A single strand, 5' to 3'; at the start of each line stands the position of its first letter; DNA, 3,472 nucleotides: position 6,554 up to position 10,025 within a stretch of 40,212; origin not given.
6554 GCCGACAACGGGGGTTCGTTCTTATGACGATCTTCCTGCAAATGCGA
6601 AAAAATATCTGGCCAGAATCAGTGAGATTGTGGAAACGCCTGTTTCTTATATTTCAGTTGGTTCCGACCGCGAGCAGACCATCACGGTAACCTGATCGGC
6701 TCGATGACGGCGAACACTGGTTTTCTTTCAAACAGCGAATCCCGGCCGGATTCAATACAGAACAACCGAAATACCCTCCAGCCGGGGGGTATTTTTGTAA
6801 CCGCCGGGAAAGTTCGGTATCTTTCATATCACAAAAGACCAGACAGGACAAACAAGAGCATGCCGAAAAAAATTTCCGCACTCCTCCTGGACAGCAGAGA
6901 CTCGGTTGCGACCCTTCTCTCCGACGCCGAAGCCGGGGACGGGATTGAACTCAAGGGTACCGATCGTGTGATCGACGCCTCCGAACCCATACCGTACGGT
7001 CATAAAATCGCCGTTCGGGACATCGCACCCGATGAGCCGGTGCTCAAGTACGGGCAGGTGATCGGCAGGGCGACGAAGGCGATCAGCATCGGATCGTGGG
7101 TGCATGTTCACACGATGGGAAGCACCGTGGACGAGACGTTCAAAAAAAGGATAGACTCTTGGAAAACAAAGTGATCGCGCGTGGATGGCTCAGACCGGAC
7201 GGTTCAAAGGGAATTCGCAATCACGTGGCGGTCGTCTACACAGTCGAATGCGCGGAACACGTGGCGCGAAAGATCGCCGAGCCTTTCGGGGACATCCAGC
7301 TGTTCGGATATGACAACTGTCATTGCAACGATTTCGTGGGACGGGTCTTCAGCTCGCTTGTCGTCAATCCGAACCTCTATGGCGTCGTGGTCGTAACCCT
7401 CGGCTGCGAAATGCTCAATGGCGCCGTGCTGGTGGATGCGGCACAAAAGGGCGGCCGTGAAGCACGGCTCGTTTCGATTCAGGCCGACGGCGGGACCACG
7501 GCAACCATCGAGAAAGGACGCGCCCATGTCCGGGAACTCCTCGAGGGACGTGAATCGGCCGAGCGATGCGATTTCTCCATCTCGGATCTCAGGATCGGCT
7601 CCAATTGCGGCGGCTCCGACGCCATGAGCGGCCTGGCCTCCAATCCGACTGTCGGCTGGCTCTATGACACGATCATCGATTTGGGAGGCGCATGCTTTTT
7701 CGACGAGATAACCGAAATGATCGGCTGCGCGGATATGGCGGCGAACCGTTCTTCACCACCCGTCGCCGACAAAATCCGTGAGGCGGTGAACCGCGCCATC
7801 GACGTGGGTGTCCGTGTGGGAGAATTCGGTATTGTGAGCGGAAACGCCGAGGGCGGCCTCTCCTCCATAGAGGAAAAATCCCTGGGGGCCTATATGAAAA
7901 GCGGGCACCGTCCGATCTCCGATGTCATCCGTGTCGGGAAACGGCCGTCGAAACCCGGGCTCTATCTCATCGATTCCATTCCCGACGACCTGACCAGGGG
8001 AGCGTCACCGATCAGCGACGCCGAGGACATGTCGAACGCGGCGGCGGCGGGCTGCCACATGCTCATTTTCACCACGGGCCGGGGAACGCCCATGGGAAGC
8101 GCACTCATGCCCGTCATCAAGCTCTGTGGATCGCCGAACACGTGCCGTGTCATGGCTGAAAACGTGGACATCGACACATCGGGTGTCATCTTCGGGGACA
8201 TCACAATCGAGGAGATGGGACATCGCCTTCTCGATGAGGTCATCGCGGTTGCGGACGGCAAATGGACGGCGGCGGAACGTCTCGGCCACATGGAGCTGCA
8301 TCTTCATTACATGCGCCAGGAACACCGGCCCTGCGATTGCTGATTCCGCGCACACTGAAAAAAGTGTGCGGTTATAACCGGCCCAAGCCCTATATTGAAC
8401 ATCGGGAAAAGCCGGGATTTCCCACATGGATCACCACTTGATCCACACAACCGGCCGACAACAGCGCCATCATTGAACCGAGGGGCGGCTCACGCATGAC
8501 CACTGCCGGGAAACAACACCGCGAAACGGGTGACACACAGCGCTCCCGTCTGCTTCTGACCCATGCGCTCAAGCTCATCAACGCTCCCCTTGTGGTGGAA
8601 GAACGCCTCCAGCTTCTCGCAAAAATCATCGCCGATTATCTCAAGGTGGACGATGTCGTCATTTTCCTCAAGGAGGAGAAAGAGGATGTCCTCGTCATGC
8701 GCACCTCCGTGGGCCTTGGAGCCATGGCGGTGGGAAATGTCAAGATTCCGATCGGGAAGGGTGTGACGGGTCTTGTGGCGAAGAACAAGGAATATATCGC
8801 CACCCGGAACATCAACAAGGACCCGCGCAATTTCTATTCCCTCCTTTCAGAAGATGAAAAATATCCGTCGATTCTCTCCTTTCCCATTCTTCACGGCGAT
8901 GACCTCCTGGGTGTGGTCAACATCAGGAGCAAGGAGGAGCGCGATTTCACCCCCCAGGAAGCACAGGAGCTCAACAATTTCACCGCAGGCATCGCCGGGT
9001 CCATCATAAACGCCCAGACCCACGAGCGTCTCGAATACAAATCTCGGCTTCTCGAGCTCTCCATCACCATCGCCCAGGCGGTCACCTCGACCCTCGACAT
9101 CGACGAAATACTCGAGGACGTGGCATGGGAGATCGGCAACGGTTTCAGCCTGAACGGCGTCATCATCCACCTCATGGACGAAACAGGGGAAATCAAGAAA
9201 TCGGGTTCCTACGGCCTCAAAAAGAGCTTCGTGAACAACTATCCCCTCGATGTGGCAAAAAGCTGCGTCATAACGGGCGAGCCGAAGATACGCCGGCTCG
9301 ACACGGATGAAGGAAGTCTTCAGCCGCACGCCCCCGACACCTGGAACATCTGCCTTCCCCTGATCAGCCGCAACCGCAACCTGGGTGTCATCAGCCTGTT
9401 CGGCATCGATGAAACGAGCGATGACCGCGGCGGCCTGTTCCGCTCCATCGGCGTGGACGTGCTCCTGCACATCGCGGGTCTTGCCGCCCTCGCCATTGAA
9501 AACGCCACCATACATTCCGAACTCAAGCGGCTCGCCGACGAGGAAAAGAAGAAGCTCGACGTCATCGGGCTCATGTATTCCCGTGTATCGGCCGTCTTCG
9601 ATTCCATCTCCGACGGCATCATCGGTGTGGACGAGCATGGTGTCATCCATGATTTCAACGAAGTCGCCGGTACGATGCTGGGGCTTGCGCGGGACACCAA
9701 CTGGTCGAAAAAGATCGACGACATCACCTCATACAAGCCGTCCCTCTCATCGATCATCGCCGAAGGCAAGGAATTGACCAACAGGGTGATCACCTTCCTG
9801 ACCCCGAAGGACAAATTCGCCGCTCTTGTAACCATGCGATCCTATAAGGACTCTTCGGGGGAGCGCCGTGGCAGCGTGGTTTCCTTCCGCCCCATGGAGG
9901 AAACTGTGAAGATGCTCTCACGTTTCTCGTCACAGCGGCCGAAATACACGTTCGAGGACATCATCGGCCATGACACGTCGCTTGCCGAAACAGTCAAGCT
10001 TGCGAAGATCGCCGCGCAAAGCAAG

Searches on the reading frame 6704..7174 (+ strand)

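Call 6: search_protein_families(library=pfam, proteins=[window:6704-7174:+])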
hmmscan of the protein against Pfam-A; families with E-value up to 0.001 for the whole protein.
window:6704-7174:+ (156 aa): 1 family
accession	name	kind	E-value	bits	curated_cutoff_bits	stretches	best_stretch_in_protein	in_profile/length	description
PF08666.17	SAF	-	1.8e-05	25.6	21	1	92-136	23-60/63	SAF domain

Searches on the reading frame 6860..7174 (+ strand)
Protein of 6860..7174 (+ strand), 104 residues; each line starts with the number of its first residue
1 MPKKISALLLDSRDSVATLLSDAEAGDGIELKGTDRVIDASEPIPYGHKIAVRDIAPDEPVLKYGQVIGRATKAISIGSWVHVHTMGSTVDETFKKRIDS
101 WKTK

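Call 63: search_protein_families(library=ncbifam, proteins=[window:6860-7174:+], max_evalue=0.00001)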
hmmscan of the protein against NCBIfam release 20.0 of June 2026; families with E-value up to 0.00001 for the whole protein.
window:6860-7174:+ (104 aa): 1 family
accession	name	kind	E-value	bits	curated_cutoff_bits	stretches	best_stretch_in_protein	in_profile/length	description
TIGR03248.1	galactar-dH20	equivalog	6.7e-12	44.6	730.85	1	10-86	5-78/507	galactarate dehydratase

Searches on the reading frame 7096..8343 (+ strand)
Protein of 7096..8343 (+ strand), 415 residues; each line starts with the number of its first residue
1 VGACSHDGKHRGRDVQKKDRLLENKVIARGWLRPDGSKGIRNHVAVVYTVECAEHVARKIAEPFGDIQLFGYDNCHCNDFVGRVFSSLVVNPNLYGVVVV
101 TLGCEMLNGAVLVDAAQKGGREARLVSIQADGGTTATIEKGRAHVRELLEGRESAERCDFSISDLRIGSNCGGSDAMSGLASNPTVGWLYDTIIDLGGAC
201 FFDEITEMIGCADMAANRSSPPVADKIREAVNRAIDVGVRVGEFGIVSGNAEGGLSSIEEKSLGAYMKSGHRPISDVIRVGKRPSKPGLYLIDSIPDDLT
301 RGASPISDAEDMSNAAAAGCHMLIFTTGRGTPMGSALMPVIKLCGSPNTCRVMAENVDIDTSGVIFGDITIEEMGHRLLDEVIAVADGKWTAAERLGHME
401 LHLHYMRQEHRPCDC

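Call 6: search_protein_families(library=pfam, proteins=[window:7096-8343:+])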
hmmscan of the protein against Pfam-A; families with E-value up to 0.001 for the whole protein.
window:7096-8343:+ (415 aa): 2 families
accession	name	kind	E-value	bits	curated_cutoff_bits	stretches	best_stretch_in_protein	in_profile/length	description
PF20629.2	GD_AH_C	-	1.6e-70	237.6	26.8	1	162-404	1-237/242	D-galactarate/Altronate dehydratase, C-terminal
PF04295.18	GD_AH_second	-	1.5e-23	83.8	27.3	1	30-150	1-133/136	D-galactarate dehydratase/Altronate hydrolase, second domain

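Call 63: search_protein_families(library=ncbifam, proteins=[window:7159-8343:+], max_evalue=0.00001)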
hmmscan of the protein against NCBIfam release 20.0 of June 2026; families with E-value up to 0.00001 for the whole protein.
window:7159-8343:+ (394 aa): 1 family
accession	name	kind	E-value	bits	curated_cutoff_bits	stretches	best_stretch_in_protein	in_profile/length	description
TIGR03248.1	galactar-dH20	equivalog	5.4e-49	167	730.85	1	63-375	181-492/507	galactarate dehydratase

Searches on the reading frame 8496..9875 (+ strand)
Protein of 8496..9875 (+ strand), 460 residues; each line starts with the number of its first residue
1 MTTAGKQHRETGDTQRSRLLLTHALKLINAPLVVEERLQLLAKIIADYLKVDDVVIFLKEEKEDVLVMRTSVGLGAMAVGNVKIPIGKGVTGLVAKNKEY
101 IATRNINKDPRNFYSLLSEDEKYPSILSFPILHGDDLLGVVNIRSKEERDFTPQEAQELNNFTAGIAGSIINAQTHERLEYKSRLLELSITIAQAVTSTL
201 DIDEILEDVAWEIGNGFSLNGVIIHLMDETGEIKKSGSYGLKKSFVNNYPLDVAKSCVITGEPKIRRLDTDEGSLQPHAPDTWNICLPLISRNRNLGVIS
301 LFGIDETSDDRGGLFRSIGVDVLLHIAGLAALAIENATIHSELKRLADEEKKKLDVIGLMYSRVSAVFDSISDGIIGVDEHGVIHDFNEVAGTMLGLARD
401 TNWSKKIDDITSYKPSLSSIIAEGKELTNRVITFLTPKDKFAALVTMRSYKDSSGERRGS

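Call 44: find_related_loci(query=A4, collection=metagenome_contigs, flank=5000)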
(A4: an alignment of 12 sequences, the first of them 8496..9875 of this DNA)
Query A4 (460 aa) in metagenome_contigs; peptide patterns used: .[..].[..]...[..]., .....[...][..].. (x = any residue, [..] = any of these).
106 stretches matched a pattern; 5 encode a relative of the query (tblastn E <= 1e-3); 5 distinct loci.
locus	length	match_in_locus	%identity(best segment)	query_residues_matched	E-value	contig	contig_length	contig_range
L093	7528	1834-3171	61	15-460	0e+0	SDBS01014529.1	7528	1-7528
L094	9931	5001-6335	60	16-460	0e+0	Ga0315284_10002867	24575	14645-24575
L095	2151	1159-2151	53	1-331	7e-124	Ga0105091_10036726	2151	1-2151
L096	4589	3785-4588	63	16-283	2e-107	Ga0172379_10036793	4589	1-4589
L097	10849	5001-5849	23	75-350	1e-12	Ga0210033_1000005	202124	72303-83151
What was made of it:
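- Tried and rejected: The second scan, using the activator's N-terminal alignment, found only one new complete locus, L093 (call 44).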

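Call 77: search_protein_families(library=pfam, proteins=[L093:4726-5883:-], max_evalue=0.001)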
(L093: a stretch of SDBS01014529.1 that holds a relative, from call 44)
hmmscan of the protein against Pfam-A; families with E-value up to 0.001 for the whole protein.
L093:4726-5883:- (385 aa): 2 families
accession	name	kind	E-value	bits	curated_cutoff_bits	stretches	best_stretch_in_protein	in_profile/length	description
PF01758.21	SBF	-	1.9e-43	148.8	24.3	1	104-290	2-188/191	Sodium Bile acid symporter family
PF13593.11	SBF_like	-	7.7e-19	68.6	25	1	72-380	3-313/313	SBF-like CPA transporter family (DUF4137)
